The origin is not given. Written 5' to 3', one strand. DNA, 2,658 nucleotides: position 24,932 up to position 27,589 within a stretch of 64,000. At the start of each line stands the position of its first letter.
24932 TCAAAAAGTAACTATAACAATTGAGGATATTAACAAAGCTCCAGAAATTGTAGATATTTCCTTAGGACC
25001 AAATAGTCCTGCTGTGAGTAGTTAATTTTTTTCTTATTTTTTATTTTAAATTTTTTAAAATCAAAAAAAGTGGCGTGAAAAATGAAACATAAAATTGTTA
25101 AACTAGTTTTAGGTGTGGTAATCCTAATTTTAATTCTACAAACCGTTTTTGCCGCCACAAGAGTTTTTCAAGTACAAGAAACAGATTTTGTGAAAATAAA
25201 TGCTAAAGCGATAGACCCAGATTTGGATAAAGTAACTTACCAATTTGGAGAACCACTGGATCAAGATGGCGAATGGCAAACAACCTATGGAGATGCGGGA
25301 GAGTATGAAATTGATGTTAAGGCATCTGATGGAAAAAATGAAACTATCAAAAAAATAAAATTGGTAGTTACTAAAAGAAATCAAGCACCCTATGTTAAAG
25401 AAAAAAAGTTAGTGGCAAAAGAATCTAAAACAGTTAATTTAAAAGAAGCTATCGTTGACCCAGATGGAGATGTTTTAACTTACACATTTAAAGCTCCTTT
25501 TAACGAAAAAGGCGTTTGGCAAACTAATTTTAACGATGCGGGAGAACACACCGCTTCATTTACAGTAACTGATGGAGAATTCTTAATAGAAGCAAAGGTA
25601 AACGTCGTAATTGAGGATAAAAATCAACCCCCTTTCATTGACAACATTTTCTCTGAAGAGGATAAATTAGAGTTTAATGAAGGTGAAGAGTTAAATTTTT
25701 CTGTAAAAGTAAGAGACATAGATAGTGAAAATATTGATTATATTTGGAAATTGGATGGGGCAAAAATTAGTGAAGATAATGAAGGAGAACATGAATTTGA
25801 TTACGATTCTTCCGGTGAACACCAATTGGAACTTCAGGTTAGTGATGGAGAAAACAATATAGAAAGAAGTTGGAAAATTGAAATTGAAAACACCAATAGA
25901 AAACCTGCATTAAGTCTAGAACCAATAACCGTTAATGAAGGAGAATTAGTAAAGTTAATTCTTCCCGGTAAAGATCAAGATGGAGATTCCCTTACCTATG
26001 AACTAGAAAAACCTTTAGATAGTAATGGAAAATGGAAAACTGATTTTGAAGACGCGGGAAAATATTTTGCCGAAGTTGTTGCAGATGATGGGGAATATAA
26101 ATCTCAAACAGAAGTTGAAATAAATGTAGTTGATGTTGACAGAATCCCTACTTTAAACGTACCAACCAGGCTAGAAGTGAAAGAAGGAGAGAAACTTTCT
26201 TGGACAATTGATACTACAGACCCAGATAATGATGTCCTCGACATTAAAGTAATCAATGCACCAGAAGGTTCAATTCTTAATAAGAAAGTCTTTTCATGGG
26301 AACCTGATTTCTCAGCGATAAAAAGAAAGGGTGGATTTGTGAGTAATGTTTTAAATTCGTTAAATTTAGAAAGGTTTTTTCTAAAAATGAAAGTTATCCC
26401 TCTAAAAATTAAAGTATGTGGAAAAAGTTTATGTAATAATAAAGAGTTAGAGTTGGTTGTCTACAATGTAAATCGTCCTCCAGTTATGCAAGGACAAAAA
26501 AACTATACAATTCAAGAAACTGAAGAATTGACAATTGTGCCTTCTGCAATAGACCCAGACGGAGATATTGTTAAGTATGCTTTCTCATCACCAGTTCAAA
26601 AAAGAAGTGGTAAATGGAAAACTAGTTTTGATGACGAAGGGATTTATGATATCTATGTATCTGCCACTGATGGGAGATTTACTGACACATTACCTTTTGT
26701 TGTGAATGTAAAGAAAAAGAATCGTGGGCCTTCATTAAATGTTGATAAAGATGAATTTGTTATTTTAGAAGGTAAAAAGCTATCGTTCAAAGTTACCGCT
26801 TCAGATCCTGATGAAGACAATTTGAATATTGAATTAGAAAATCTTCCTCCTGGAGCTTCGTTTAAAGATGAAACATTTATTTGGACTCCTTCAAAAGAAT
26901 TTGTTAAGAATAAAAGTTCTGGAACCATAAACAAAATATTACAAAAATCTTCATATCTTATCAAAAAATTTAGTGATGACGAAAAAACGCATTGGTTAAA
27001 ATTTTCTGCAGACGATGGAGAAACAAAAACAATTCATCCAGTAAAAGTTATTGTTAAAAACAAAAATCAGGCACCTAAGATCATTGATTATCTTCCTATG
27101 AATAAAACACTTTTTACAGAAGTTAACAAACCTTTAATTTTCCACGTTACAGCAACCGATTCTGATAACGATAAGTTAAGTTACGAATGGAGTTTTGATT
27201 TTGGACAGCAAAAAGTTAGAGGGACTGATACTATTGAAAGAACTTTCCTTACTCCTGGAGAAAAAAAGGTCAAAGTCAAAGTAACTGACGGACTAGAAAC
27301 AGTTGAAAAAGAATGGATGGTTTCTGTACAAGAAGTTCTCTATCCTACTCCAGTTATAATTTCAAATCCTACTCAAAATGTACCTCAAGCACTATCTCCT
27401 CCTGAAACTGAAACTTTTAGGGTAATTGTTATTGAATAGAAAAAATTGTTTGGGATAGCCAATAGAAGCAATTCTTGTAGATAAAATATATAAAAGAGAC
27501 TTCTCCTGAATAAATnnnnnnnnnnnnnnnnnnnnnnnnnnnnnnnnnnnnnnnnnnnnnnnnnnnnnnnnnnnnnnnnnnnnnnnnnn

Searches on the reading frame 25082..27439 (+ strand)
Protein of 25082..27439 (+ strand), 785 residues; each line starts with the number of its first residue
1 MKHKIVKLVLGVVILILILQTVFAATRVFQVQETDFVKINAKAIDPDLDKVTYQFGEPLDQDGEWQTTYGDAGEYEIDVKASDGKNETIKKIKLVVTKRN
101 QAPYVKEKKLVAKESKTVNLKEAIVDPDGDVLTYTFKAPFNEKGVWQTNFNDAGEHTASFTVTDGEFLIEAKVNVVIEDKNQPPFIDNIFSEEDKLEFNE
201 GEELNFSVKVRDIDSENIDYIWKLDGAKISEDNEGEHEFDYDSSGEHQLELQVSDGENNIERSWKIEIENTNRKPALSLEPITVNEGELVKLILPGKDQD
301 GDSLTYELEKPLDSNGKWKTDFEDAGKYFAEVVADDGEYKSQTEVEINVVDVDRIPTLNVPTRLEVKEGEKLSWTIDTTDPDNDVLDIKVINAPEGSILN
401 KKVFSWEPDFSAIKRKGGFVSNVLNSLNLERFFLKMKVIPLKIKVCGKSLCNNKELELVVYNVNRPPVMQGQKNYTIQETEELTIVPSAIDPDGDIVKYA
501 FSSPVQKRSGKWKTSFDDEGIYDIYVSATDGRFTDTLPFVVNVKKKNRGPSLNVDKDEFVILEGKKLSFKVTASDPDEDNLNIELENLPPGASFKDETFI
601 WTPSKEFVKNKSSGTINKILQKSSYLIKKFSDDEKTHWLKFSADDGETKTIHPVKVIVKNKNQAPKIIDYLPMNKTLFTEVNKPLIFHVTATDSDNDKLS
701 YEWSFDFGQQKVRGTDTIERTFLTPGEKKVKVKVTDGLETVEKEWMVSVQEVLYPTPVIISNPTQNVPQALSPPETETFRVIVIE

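Call 13: search_protein_families(library=pfam, proteins=[window:25082-27439:+], max_evalue=0.001)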
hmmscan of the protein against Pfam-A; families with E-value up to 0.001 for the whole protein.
window:25082-27439:+ (785 aa): 7 families
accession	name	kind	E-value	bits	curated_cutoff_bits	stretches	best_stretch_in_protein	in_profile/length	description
PF17963.7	Big_9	-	5.1e-29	101.4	23.6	0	100-166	1-78/89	Bacterial Ig domain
PF00801.26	PKD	-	1.6e-25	89.3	23.5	2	198-266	11-78/80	PKD domain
PF17803.7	Cadherin_4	-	5.8e-20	72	25.1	0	92-135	3-50/71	Bacterial cadherin-like domain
PF18911.6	PKD_4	-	2.1e-16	60.2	27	1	682-742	17-76/85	PKD domain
PF19410.4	DUF5980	-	9.8e-08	32.8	27.1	0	324-350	68-94/97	Family of unknown function (DUF5980)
PF16820.11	PKD_3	-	1.5e-06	28.3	26.3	1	189-254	6-67/68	PKD-like domain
PF05345.18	He_PIG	-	0.00034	21.4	24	0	563-604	15-66/96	Putative Ig domain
